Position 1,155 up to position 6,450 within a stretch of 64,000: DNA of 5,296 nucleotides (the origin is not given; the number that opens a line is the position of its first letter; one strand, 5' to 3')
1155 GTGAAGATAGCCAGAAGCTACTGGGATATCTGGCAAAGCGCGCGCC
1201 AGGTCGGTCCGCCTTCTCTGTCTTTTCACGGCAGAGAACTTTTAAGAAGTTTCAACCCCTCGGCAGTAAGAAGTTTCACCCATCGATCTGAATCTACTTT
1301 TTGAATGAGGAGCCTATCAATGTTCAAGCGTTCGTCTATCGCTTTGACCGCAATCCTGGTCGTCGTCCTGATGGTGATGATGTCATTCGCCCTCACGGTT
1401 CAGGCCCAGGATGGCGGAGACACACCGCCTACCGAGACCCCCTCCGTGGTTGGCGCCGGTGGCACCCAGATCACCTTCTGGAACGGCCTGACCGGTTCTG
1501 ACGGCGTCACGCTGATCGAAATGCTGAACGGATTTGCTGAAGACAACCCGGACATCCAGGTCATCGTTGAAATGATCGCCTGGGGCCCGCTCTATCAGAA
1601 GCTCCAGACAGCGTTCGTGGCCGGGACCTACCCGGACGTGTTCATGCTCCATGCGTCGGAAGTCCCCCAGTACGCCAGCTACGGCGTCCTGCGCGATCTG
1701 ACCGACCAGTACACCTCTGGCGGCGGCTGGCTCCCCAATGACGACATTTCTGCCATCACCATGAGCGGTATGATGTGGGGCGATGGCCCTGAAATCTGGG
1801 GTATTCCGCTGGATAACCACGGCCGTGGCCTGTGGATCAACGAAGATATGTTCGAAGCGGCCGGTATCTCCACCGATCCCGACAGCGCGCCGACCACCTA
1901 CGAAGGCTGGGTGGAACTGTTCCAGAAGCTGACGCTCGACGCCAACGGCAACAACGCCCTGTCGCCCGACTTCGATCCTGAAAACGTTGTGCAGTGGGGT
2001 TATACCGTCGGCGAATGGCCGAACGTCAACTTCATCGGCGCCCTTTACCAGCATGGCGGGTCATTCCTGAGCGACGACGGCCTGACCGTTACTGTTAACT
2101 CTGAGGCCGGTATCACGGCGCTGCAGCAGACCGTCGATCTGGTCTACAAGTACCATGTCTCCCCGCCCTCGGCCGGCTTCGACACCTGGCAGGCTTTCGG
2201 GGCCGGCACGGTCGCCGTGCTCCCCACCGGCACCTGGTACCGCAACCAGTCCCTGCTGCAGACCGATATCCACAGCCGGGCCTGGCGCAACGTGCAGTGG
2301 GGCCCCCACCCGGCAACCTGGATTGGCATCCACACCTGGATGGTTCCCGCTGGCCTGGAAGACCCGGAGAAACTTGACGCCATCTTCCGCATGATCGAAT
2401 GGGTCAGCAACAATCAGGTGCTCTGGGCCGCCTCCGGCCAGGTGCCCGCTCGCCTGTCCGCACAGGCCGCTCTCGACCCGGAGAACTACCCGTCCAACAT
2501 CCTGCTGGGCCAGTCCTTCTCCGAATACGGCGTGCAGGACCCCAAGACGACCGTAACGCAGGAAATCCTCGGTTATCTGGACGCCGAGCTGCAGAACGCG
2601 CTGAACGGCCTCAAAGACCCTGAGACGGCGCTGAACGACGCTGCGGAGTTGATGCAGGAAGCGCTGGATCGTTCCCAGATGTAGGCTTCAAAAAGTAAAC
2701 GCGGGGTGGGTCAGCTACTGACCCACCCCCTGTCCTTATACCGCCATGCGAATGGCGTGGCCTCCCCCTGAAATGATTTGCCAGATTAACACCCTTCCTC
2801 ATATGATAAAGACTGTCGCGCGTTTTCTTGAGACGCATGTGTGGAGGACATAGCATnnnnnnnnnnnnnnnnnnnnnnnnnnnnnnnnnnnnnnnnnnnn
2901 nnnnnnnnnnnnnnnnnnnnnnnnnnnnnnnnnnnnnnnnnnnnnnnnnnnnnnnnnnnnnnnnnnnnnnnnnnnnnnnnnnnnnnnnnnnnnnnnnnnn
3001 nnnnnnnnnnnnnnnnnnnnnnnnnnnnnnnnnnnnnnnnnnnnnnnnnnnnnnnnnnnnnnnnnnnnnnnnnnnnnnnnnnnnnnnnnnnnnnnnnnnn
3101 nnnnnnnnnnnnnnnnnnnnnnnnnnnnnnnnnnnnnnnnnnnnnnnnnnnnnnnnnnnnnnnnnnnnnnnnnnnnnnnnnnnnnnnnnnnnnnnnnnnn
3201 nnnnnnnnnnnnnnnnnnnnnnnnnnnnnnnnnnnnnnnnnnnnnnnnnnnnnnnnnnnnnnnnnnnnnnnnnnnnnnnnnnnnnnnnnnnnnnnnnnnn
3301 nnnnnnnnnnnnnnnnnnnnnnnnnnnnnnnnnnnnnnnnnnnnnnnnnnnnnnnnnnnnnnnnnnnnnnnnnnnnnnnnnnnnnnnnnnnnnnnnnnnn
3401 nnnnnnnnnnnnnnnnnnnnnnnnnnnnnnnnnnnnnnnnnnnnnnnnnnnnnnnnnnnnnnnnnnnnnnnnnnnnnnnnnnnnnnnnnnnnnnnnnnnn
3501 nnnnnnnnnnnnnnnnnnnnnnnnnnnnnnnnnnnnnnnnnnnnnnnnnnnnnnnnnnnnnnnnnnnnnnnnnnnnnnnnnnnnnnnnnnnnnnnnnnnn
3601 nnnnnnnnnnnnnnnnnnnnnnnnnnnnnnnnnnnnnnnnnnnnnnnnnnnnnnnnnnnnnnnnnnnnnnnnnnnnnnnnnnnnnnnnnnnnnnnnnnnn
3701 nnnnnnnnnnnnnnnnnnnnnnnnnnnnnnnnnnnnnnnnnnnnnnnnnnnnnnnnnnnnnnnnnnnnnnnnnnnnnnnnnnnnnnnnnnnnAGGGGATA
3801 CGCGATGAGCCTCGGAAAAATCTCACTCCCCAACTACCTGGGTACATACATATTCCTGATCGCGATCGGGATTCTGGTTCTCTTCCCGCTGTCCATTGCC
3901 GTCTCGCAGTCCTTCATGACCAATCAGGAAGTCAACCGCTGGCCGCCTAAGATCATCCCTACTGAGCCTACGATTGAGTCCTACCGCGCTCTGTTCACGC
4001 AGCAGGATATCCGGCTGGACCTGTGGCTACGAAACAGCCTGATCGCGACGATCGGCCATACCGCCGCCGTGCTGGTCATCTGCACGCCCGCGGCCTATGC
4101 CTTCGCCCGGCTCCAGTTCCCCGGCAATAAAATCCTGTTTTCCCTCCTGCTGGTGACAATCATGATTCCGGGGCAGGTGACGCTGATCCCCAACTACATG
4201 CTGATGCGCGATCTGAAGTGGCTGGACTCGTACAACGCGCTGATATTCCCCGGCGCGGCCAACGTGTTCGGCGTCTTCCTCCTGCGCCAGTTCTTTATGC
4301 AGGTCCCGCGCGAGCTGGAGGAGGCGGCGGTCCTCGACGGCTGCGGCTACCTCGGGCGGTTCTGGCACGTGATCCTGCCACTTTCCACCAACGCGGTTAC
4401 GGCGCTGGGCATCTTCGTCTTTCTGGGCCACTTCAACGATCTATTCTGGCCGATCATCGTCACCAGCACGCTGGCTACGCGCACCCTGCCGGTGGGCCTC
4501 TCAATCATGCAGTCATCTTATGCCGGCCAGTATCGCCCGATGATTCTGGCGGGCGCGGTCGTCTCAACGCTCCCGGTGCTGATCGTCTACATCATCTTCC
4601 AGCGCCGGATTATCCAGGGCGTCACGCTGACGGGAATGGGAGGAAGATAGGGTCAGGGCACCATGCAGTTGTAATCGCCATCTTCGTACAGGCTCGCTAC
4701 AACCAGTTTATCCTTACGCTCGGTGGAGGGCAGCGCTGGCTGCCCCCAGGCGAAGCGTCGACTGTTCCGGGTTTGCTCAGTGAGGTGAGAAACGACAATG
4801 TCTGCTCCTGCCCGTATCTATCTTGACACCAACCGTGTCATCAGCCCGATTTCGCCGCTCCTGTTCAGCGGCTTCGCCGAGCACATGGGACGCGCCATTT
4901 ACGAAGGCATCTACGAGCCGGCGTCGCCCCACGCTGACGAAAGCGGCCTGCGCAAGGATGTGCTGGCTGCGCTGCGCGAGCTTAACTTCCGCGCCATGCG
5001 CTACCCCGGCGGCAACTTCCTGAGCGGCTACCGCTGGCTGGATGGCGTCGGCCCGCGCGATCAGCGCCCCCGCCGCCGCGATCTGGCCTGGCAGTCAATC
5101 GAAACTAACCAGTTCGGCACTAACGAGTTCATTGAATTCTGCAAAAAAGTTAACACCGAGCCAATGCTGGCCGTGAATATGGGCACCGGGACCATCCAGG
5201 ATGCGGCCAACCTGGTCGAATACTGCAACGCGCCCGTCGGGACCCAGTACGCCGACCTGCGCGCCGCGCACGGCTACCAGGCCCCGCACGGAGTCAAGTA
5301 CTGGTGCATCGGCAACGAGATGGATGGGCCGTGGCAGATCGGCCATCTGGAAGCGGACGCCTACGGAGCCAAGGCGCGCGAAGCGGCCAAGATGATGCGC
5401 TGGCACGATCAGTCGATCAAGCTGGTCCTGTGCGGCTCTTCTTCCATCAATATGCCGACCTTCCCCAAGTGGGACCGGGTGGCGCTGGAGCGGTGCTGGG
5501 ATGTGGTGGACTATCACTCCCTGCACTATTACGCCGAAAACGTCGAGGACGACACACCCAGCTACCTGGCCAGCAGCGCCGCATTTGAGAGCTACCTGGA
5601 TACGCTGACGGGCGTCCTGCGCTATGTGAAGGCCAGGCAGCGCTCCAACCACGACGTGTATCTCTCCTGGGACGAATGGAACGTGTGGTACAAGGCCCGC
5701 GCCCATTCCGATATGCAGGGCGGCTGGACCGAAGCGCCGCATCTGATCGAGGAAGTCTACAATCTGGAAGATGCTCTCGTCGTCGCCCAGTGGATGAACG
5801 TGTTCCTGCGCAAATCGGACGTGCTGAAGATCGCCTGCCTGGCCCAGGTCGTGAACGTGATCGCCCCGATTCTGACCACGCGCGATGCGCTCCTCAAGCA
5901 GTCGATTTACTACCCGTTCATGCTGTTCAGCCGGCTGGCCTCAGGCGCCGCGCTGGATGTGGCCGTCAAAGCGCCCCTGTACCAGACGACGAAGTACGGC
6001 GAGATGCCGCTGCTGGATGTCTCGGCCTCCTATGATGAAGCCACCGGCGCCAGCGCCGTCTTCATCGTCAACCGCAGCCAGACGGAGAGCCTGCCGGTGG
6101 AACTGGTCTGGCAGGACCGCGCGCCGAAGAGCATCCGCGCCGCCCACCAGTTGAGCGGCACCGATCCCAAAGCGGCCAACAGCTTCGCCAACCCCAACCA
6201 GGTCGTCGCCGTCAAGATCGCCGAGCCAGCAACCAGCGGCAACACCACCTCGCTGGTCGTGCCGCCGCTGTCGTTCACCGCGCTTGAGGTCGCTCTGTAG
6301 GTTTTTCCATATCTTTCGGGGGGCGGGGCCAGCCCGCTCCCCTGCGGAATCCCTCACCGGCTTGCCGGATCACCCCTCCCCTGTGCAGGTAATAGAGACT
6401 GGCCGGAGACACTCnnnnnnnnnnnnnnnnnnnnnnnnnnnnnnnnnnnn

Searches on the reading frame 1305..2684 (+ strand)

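Call 16: search_protein_families(library=pfam, proteins=[window:1305-2684:+], max_evalue=0.00001)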
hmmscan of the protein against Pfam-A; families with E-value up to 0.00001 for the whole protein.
window:1305-2684:+ (459 aa): 2 families
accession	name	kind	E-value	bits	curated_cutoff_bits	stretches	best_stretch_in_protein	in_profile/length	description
PF13416.11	SBP_bac_8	-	9e-24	85.2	27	1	73-393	2-272/279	Bacterial extracellular solute-binding protein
PF01547.30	SBP_bac_1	-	1.1e-23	85.1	26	1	66-370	6-303/307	Bacterial extracellular solute-binding protein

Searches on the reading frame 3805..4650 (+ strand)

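Call 16: search_protein_families(library=pfam, proteins=[window:3805-4650:+], max_evalue=0.00001)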
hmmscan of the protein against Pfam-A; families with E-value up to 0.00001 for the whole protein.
window:3805-4650:+ (281 aa): 1 family
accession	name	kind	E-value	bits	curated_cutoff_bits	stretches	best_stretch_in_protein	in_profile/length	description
PF00528.27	BPD_transp_1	-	5.6e-13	49.5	26.4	1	96-270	4-179/184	Binding-protein-dependent transport system inner membrane component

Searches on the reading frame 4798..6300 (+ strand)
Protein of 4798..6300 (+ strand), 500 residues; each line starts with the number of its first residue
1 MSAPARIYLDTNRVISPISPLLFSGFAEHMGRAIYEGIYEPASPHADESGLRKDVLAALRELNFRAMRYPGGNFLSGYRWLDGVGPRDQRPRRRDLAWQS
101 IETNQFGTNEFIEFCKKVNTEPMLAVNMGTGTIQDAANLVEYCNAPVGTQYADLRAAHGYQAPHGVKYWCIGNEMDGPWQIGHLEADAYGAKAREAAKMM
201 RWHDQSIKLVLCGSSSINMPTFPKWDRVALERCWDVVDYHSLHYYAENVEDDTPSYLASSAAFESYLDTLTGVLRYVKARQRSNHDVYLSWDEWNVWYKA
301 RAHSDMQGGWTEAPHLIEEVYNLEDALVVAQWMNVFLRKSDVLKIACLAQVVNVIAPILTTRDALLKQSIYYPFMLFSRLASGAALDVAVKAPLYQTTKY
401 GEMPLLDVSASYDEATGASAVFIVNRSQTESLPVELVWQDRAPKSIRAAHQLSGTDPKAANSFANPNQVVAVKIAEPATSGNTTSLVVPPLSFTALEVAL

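Call 16: search_protein_families(library=pfam, proteins=[window:4798-6300:+], max_evalue=0.00001)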
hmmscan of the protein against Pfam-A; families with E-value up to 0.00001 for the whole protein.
window:4798-6300:+ (500 aa): 2 families
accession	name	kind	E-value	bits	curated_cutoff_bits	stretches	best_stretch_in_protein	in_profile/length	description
PF06964.18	Alpha-L-AF_C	-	5.9e-43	147.4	27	1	292-492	1-165/165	Alpha-L-arabinofuranosidase C-terminal domain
PF22848.2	ASD1_dom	-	4.8e-07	30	22.2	0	60-129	4-78/239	Alpha-L-arabinofuranosidase 1 domain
